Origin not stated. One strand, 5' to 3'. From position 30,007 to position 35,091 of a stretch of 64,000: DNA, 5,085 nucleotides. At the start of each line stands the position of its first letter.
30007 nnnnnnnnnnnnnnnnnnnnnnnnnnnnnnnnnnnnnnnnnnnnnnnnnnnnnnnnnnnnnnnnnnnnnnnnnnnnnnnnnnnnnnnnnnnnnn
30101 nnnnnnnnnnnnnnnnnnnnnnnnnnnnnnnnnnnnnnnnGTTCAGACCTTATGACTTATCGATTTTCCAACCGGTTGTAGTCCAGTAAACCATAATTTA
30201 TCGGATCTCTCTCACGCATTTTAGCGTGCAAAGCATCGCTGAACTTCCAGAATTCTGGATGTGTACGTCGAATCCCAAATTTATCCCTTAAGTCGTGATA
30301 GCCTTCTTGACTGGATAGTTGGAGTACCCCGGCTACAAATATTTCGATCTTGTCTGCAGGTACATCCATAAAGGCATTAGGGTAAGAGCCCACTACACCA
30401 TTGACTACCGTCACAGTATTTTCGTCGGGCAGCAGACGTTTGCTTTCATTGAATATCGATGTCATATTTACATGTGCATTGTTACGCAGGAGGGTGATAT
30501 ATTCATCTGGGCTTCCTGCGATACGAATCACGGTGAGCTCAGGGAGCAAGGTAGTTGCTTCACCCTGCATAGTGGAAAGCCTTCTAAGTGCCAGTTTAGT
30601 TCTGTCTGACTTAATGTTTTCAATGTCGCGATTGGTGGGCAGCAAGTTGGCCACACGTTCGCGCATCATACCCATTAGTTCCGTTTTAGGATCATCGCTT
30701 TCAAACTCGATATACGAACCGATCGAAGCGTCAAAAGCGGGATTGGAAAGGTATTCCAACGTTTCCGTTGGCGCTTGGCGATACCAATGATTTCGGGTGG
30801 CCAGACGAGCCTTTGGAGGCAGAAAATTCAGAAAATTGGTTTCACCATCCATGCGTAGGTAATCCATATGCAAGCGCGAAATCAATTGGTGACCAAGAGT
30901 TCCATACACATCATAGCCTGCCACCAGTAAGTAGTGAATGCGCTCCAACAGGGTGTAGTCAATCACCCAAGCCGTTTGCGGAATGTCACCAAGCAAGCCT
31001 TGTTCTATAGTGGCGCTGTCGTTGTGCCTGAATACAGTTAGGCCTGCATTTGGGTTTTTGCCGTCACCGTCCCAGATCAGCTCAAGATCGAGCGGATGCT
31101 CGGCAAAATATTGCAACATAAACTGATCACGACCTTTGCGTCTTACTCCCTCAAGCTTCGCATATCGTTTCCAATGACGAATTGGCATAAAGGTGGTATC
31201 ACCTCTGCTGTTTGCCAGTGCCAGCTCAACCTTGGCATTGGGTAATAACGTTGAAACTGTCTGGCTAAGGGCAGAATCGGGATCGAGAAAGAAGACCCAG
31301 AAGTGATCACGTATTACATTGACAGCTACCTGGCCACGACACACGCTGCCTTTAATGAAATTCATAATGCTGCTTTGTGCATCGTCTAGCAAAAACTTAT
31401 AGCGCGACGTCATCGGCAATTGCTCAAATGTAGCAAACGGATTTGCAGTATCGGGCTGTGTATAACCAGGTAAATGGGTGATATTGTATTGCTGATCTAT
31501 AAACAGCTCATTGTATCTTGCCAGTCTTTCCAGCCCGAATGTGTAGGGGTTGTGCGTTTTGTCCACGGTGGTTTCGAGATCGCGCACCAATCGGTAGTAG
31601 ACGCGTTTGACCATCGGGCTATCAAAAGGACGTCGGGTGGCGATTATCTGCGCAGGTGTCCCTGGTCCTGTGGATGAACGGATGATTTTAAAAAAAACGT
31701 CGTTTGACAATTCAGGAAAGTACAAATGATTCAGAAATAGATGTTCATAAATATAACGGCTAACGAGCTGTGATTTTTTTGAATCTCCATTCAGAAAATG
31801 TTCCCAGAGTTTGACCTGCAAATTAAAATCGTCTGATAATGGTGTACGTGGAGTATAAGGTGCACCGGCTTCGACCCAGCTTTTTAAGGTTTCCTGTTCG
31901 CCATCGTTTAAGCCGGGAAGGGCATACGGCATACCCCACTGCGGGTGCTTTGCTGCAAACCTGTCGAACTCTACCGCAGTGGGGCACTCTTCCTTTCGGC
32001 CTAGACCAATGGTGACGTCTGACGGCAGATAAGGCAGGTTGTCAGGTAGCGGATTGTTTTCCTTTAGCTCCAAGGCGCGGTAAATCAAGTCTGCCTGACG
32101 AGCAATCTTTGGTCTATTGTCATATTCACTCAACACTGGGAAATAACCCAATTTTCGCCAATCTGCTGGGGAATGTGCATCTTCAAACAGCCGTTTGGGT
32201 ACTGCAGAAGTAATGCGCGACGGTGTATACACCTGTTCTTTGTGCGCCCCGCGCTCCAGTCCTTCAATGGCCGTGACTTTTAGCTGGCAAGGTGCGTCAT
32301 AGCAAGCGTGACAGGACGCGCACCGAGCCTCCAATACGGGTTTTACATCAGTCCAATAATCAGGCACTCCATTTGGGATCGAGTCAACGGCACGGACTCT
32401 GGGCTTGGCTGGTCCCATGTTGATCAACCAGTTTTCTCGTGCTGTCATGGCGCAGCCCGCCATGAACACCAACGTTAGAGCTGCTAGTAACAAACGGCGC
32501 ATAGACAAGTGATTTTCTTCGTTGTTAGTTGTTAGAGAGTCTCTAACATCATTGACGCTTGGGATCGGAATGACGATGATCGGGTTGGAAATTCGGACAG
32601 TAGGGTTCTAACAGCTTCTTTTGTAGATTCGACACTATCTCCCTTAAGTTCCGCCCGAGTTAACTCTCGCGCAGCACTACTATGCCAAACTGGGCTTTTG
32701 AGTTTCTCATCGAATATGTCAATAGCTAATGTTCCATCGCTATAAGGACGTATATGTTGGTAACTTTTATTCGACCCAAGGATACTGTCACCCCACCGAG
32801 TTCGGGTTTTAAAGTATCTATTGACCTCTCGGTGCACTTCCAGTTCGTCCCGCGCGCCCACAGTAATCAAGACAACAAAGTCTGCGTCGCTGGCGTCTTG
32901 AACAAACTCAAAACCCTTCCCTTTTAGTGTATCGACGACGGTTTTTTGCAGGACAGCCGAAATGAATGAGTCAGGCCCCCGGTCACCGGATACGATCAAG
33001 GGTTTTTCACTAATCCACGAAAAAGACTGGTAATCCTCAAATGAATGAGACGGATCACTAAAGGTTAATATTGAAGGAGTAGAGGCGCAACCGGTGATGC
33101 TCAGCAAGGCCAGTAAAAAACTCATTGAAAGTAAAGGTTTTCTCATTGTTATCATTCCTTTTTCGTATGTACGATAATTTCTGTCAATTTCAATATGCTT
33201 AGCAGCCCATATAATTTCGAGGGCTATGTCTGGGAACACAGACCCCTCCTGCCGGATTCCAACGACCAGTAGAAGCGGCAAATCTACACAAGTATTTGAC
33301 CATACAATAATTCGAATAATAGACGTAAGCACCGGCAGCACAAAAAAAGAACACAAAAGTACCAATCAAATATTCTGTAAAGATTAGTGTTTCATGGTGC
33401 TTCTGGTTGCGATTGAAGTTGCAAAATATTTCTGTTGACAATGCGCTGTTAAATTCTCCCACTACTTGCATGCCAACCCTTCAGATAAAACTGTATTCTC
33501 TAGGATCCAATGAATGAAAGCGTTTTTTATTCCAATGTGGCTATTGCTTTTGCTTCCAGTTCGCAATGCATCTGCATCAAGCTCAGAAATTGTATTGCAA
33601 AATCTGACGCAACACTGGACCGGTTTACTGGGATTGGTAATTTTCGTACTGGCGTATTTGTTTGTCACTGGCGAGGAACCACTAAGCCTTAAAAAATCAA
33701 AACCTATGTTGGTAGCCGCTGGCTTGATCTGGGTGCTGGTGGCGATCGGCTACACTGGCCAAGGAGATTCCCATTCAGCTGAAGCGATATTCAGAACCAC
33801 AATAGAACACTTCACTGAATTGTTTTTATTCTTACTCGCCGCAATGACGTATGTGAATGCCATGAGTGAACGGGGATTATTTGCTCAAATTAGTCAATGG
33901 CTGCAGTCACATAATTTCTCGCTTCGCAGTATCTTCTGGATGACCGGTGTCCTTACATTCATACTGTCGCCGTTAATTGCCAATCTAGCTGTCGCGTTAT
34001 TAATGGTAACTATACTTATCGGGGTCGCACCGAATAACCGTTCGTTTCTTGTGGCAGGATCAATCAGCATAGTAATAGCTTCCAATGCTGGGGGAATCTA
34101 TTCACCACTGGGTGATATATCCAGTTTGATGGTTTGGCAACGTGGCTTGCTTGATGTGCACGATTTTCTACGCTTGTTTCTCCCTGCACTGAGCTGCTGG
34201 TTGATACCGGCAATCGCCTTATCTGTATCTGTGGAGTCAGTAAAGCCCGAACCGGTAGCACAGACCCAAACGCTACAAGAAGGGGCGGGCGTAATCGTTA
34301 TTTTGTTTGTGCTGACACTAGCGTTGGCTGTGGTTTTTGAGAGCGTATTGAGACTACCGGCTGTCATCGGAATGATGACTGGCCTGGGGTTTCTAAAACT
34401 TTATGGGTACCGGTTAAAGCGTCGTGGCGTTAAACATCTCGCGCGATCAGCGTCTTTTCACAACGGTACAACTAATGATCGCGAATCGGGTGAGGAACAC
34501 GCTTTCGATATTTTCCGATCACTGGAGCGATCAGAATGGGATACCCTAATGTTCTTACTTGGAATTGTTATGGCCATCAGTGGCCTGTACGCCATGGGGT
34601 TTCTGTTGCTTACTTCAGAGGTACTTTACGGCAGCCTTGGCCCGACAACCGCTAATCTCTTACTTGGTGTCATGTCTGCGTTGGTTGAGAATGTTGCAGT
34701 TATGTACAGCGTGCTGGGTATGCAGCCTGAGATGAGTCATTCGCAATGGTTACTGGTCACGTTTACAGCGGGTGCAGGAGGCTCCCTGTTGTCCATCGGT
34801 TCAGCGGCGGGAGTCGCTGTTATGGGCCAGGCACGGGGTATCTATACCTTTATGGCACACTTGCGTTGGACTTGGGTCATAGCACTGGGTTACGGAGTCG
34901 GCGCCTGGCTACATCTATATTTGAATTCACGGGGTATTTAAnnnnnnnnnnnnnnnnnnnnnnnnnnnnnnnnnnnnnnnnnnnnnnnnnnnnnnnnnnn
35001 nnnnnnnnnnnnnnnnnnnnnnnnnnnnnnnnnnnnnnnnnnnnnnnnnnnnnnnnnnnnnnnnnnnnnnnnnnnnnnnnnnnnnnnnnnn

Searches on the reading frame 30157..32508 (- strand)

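Call 3: search_protein_families(library=pfam, proteins=[window:30157-32508:-], max_evalue=0.01)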
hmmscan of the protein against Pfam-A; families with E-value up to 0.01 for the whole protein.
window:30157-32508:- (783 aa): 1 family
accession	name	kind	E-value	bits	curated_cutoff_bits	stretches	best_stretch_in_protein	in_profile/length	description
PF06934.16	CTI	-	1e-244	814.7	25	1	104-782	3-692/692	Fatty acid cis/trans isomerase (CTI)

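Call 4: search_protein_families(library=ncbifam, proteins=[window:30157-32508:-], max_evalue=0.01)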
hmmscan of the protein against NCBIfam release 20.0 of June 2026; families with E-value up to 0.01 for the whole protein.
window:30157-32508:- (783 aa): 0 families

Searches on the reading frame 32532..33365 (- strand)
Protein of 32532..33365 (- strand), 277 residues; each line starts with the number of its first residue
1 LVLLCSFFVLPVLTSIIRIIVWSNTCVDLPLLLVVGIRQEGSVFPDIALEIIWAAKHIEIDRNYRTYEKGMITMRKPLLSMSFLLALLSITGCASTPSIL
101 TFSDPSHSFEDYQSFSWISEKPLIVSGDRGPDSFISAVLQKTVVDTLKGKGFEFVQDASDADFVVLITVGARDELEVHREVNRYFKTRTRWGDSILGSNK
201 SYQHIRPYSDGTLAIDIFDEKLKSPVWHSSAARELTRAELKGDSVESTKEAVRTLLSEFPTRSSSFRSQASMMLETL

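Call 15: search_protein_families(library=pfam, proteins=[window:32532-33365:-], max_evalue=0.001)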
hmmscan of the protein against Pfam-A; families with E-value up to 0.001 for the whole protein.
window:32532-33365:- (277 aa): 1 family
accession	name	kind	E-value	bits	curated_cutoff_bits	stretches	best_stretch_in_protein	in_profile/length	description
PF13590.11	DUF4136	-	3.6e-20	73.4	32.8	1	104-260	6-151/152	Domain of unknown function (DUF4136)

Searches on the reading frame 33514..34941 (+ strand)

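Call 15: search_protein_families(library=pfam, proteins=[window:33514-34941:+], max_evalue=0.001)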
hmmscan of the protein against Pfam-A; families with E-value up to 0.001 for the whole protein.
window:33514-34941:+ (475 aa): 1 family
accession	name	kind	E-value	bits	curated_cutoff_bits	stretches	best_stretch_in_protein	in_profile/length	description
PF03600.22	CitMHS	-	1.6e-25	90.4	31.9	2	27-289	5-233/336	Citrate transporter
